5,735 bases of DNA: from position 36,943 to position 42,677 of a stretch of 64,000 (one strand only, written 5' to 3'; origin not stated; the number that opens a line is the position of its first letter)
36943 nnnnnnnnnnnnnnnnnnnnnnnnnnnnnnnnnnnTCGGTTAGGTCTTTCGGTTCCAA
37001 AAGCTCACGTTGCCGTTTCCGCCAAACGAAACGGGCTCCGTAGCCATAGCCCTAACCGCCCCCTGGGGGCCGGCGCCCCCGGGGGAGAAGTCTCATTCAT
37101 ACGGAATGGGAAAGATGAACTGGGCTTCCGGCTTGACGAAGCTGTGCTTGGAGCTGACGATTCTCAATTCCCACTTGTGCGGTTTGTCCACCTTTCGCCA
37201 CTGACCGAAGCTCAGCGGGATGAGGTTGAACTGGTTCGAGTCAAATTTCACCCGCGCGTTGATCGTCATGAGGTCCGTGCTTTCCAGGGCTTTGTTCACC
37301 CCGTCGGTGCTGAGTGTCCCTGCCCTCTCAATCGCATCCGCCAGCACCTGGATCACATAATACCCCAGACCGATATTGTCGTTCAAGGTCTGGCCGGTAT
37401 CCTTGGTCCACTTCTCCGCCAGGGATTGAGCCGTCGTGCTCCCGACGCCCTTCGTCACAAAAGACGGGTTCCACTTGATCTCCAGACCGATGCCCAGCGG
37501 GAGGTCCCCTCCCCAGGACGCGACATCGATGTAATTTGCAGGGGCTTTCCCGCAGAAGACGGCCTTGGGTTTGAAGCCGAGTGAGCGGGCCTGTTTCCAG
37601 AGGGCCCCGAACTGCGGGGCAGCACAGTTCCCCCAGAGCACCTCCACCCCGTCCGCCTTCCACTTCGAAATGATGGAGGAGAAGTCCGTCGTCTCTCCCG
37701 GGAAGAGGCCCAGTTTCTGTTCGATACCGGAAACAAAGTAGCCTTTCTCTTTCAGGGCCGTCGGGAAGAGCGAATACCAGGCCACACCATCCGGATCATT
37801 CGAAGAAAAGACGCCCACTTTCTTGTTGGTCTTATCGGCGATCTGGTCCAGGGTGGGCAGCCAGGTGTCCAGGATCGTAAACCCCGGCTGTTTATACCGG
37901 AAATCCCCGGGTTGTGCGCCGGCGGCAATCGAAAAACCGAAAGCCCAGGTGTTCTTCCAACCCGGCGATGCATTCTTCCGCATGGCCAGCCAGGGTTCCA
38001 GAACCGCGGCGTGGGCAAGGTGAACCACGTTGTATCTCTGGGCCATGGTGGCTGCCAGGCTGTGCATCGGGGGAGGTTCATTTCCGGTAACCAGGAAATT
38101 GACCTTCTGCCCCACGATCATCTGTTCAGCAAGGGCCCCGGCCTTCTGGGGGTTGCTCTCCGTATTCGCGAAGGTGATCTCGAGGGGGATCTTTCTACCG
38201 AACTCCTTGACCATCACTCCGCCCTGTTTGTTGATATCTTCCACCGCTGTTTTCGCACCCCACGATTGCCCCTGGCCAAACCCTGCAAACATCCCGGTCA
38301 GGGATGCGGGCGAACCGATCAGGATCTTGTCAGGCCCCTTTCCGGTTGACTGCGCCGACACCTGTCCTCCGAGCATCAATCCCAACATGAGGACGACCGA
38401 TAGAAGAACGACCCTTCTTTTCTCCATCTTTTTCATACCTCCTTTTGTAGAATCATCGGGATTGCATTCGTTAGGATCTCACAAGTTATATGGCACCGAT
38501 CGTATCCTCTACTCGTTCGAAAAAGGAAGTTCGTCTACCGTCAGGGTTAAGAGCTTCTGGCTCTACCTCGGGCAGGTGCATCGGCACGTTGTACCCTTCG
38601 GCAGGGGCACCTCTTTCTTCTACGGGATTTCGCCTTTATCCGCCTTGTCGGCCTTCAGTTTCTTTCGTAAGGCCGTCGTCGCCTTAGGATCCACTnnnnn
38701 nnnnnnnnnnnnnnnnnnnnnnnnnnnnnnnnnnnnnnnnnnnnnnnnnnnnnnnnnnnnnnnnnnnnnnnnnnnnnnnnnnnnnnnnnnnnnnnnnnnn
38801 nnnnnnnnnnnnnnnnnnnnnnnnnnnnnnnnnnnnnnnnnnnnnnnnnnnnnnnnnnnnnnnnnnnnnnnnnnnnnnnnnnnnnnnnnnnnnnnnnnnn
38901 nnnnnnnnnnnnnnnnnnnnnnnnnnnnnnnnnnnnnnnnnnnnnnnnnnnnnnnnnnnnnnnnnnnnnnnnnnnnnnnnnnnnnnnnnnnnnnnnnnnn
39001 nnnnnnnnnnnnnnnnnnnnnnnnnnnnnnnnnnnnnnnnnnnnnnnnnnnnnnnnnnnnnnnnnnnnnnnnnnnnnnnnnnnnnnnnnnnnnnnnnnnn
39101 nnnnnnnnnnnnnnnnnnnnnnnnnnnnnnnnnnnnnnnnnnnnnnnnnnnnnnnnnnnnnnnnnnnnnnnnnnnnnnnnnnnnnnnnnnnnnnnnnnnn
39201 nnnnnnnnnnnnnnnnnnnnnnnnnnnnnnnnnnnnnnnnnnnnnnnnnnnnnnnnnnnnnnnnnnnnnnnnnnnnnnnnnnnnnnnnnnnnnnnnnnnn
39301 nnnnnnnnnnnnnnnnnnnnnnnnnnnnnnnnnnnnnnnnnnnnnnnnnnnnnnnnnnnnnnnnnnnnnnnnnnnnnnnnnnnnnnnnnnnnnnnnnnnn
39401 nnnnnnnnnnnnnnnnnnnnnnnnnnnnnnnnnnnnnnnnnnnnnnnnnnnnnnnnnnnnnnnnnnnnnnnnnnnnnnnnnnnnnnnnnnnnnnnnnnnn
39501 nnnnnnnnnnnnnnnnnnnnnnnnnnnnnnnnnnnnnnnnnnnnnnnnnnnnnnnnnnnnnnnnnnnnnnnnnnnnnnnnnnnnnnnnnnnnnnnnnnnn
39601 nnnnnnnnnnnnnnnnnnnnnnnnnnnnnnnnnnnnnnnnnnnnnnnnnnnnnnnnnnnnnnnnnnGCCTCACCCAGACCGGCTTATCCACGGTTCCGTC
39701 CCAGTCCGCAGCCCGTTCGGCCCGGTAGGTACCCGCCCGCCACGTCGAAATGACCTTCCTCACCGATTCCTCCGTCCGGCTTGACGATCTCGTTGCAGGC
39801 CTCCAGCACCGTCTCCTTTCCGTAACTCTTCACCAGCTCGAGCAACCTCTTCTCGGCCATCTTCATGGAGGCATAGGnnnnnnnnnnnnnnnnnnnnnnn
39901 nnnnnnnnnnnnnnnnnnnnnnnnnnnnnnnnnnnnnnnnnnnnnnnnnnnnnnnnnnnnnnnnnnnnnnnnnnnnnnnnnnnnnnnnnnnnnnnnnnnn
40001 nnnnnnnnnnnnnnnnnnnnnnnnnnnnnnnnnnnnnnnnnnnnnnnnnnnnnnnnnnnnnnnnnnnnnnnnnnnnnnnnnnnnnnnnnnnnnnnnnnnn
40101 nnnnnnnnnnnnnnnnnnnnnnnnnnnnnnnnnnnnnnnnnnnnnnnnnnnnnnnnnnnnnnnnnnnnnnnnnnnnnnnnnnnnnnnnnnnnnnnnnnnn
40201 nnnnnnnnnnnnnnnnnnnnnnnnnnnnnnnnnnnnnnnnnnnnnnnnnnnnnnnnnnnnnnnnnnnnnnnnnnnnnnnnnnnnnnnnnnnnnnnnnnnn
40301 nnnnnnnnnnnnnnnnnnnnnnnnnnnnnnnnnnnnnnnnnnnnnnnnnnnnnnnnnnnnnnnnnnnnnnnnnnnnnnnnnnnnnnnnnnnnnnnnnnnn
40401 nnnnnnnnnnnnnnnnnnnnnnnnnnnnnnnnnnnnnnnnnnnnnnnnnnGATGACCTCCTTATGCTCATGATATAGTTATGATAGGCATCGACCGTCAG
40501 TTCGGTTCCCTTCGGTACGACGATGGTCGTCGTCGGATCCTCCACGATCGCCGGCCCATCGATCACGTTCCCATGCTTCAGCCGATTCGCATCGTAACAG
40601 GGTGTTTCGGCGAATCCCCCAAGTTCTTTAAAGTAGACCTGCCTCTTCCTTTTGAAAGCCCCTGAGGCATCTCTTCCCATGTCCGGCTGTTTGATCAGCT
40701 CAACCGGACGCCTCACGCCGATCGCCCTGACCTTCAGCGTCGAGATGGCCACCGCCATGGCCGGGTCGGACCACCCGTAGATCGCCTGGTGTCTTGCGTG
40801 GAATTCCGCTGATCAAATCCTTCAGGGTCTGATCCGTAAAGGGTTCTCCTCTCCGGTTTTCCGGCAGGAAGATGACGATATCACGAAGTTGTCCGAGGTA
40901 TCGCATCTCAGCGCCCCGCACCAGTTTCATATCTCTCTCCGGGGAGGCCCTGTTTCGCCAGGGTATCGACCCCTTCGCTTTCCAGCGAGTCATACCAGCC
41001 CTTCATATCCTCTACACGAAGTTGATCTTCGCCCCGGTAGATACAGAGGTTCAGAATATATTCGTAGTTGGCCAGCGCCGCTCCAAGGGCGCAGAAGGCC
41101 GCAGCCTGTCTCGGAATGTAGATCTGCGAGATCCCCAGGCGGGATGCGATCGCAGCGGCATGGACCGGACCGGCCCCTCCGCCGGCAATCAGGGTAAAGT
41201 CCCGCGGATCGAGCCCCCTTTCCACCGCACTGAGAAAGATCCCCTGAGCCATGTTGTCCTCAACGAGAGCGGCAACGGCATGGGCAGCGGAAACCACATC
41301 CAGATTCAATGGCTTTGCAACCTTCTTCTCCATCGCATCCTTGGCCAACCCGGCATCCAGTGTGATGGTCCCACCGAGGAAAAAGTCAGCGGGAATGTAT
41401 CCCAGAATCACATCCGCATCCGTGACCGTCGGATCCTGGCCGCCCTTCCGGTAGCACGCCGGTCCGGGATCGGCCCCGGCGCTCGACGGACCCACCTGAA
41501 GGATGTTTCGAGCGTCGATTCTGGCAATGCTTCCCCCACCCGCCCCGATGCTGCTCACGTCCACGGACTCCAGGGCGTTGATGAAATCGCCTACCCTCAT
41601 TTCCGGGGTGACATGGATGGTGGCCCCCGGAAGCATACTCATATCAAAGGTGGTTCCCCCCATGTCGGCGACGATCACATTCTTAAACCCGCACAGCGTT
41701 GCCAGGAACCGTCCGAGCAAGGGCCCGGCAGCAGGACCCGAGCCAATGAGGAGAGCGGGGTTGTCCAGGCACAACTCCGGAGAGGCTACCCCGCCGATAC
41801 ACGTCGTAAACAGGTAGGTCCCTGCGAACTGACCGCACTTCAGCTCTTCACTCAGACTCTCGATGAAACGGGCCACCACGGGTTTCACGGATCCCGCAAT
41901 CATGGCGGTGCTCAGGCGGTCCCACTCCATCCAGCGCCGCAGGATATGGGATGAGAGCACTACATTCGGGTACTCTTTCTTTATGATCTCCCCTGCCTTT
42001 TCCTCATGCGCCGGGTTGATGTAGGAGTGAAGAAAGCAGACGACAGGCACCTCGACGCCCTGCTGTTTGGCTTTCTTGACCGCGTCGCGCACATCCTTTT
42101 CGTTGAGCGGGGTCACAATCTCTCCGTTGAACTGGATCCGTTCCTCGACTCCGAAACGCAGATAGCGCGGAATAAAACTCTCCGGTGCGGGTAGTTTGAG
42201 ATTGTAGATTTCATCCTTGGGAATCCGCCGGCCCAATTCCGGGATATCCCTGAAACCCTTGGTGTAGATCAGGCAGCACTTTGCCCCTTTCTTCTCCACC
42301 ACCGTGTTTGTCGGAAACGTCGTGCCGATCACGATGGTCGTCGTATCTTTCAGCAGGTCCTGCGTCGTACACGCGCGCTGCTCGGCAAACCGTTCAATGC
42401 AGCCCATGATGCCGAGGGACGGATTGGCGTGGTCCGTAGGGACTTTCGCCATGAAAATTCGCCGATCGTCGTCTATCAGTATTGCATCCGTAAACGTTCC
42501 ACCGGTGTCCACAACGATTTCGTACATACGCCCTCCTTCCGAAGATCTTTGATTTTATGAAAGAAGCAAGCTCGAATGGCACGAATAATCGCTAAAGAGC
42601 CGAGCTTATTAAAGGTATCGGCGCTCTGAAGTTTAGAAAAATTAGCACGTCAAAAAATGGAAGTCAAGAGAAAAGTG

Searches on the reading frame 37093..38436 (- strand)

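Call 15: search_protein_families(library=pfam, proteins=[window:37093-38436:-], max_evalue=0.00001)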
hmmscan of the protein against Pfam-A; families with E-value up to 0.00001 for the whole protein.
window:37093-38436:- (447 aa): 2 families
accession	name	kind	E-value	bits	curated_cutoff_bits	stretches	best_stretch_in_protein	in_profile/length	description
PF13458.12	Peripla_BP_6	-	4.7e-32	112.4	31.7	1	38-401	2-325/343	Periplasmic binding protein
PF13433.12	Peripla_BP_5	-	1.2e-11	44.8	27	0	43-116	6-73/363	Periplasmic binding protein domain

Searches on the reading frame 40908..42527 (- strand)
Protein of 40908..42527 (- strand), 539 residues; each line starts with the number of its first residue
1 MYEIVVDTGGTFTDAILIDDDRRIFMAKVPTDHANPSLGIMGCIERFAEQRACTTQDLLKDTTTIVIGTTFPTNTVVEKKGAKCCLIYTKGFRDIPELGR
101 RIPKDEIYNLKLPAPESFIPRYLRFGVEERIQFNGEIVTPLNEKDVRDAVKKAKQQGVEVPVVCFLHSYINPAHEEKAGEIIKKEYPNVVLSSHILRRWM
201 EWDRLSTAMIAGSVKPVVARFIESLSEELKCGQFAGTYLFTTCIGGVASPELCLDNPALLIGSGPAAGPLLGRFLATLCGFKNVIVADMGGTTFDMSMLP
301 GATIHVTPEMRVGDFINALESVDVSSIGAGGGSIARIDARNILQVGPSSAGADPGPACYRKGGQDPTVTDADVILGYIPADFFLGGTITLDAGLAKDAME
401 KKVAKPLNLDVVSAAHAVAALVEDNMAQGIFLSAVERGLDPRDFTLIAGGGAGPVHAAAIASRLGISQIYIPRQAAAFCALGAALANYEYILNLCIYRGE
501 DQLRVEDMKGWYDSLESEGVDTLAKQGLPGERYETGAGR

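Call 15: search_protein_families(library=pfam, proteins=[window:40908-42527:-], max_evalue=0.00001)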
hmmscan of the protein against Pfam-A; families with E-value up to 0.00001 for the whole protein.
window:40908-42527:- (539 aa): 2 families
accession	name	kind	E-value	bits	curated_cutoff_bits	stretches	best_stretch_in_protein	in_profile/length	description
PF01968.24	Hydantoinase_A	-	1.8e-77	260.9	22.9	1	204-489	1-288/291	Hydantoinase/oxoprolinase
PF05378.19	Hydant_A_N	-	2e-46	158.4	25.2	1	4-185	2-175/176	Hydantoinase/oxoprolinase N-terminal region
